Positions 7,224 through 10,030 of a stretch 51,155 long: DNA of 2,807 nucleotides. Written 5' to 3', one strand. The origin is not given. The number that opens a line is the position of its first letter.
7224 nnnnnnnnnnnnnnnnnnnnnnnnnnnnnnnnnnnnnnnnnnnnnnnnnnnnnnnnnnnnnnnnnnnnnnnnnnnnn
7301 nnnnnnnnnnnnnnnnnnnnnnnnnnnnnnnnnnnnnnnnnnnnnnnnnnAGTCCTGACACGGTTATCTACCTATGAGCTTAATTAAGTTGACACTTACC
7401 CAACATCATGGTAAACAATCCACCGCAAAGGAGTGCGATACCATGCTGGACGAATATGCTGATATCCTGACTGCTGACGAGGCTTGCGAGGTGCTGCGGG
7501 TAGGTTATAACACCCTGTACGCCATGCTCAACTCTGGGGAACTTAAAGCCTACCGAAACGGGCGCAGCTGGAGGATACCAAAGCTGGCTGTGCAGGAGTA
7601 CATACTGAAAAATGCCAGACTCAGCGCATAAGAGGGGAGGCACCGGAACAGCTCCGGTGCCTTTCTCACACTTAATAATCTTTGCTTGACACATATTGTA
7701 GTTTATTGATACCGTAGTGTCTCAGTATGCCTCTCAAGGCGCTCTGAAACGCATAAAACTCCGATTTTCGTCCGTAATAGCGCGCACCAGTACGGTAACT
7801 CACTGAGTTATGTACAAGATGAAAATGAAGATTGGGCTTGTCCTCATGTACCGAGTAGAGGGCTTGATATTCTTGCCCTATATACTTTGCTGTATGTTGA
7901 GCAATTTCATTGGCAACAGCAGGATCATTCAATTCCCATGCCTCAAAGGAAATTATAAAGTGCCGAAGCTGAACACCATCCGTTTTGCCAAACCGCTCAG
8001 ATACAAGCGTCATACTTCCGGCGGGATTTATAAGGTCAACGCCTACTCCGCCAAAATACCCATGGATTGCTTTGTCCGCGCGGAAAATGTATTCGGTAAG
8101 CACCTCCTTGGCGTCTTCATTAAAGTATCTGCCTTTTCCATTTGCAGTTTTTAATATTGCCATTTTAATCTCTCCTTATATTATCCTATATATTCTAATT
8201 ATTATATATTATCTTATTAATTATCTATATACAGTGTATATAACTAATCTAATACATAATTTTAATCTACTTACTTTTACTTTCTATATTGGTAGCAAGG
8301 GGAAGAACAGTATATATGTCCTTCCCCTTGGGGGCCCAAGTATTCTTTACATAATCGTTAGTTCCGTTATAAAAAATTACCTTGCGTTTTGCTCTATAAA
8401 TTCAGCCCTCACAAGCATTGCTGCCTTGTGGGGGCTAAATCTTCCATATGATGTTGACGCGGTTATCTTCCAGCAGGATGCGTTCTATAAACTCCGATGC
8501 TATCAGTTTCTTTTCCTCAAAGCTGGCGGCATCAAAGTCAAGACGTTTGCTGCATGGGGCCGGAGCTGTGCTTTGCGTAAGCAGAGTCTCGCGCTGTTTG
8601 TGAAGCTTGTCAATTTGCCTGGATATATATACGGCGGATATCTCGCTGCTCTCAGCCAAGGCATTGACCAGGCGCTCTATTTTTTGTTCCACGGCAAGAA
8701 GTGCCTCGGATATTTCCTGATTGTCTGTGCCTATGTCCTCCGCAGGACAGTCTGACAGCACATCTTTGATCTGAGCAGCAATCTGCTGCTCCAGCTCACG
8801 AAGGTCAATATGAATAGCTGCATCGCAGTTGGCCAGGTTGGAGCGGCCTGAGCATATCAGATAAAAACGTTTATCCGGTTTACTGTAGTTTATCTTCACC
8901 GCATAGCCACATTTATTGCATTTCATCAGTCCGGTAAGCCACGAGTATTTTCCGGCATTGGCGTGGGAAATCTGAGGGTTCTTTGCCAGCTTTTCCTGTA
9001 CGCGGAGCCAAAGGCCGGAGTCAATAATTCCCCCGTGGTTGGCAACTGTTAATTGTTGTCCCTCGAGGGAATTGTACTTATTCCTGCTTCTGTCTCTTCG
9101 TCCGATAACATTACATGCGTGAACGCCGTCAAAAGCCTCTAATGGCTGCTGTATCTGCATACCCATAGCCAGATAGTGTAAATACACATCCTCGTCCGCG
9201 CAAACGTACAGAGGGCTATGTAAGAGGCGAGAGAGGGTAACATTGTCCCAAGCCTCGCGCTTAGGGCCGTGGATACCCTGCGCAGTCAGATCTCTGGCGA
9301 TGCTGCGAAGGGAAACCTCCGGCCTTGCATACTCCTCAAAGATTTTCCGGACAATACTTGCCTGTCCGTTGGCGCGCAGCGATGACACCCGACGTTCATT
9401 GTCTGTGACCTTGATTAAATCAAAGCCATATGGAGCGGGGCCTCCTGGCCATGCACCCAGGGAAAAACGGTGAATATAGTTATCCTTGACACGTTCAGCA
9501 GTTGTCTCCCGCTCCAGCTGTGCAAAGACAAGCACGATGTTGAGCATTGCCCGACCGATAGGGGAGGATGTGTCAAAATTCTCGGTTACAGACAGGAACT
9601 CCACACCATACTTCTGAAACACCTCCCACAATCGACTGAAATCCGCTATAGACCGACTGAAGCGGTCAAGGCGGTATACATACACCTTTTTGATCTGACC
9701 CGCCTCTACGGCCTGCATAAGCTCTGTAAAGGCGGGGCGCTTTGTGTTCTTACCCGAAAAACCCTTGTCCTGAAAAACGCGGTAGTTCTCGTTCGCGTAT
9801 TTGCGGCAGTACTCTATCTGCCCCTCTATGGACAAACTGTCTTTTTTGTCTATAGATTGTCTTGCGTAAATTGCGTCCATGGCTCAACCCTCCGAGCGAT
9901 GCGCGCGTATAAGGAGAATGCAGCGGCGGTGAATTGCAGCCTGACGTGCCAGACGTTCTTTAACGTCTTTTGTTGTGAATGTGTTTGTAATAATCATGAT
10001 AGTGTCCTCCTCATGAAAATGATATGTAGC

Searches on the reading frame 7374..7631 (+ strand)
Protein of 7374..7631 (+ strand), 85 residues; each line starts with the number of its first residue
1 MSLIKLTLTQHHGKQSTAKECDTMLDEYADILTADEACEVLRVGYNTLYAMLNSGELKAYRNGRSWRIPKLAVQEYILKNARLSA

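Call 3: search_protein_families(library=pfam, proteins=[window:7374-7631:+], max_evalue=0.01)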
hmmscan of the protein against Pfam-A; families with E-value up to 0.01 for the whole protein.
window:7374-7631:+ (85 aa): 2 families
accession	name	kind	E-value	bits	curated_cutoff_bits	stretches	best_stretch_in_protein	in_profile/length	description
PF12728.13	HTH_17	-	1e-15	58.1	27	1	32-80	2-50/51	Helix-turn-helix domain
PF21531.3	Rv2175c_wHTH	-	0.00046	20.6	27.1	1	21-70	5-54/57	DNA-binding protein Rv2175c, wHTH domain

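Call 4: search_protein_families(library=padloc, proteins=[window:7374-7631:+], max_evalue=0.01)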
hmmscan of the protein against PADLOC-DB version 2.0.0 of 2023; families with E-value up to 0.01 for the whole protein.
window:7374-7631:+ (85 aa): 1 family
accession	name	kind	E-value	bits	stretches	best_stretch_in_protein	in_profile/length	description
PDLC04133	mad1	-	0.00018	19.7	1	32-75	6-49/60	mads_1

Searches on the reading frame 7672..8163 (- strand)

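Call 3: search_protein_families(library=pfam, proteins=[window:7672-8163:-], max_evalue=0.01)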
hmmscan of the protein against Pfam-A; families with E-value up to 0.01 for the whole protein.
window:7672-8163:- (163 aa): 1 family
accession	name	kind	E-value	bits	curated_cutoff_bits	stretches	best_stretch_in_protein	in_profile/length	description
PF03432.20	Relaxase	-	2.8e-21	76.6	24.6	1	31-151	9-131/132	MobA/VirD2-like, nuclease domain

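Call 4: search_protein_families(library=padloc, proteins=[window:7672-8163:-], max_evalue=0.01)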
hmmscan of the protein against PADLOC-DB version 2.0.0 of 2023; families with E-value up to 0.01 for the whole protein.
window:7672-8163:- (163 aa): 0 families

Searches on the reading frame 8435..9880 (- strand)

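Call 3: search_protein_families(library=pfam, proteins=[window:8435-9880:-], max_evalue=0.01)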
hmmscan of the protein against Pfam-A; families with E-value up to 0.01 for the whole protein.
window:8435-9880:- (481 aa): 4 families
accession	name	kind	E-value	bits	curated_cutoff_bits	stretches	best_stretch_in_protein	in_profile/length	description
PF00239.26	Resolvase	-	2.9e-38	131.7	23.3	1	3-134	2-135/145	Resolvase, N terminal domain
PF07508.19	Recombinase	-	5.3e-16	59.2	21.1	1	173-301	3-102/102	Recombinase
PF13408.12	Zn_ribbon_recom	-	1.6e-10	41.6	25.3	1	314-372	1-58/58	Recombinase zinc beta ribbon domain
PF06480.20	FtsH_ext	-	0.009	16.6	25.5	0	40-69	20-49/103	FtsH Extracellular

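Call 4: search_protein_families(library=padloc, proteins=[window:8435-9880:-], max_evalue=0.01)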
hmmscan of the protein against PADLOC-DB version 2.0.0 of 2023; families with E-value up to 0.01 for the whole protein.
window:8435-9880:- (481 aa): 1 family
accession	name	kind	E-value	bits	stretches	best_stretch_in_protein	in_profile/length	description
PDLC01848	CARF3--CARF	-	0.0099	13.6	0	349-429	106-176/197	-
